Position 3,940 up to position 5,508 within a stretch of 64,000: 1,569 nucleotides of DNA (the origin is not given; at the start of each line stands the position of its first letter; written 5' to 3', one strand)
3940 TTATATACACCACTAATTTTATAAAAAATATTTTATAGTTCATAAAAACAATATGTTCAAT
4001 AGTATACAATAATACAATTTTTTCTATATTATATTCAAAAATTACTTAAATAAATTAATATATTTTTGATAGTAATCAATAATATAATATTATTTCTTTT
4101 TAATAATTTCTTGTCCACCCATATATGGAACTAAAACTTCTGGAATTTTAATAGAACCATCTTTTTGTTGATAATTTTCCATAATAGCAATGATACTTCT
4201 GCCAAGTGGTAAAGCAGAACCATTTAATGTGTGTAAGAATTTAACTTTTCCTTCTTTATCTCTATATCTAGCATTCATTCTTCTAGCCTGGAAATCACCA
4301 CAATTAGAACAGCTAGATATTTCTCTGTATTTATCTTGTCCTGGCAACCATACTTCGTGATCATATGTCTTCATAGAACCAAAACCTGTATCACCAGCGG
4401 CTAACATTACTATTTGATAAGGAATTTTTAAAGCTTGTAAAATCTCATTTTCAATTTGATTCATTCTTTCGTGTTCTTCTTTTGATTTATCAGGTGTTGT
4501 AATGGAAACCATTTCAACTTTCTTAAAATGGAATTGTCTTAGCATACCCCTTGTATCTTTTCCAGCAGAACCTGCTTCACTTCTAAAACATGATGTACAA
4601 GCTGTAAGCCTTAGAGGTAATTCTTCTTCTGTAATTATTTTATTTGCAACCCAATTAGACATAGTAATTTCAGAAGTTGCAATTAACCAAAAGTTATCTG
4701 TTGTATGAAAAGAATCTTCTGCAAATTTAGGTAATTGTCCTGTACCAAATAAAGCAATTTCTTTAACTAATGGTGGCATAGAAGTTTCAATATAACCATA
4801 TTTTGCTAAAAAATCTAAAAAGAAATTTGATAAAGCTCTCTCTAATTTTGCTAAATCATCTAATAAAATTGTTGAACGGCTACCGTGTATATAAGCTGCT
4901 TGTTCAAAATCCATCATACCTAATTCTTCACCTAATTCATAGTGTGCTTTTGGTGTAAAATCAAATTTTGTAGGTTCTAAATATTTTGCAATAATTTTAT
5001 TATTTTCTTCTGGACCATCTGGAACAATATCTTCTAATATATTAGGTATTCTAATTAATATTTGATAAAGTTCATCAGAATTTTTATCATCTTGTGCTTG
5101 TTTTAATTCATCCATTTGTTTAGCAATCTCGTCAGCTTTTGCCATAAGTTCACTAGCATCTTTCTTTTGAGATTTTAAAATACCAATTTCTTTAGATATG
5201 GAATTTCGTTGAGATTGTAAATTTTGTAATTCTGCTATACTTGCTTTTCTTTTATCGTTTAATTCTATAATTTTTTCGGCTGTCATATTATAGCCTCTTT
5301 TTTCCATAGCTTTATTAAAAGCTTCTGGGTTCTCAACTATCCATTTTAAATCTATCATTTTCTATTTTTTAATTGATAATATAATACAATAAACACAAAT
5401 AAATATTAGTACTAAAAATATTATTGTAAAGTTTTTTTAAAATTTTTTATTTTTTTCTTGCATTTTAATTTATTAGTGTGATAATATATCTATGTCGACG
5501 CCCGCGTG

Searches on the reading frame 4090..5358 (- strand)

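Call 53: search_protein_families(library=pfam, max_evalue=0.0001, proteins=[window:4090-5358:-])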
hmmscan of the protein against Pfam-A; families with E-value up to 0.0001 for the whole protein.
window:4090-5358:- (422 aa): 2 families
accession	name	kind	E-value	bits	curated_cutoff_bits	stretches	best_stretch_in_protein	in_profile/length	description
PF00587.30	tRNA-synt_2b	-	5.9e-36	124.6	29.3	1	220-396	8-179/179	tRNA synthetase class II core domain (G, H, P, S and T)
PF02403.27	Seryl_tRNA_N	-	1.2e-25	90.2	28.2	1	1-107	1-107/108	Seryl-tRNA synthetase N-terminal domain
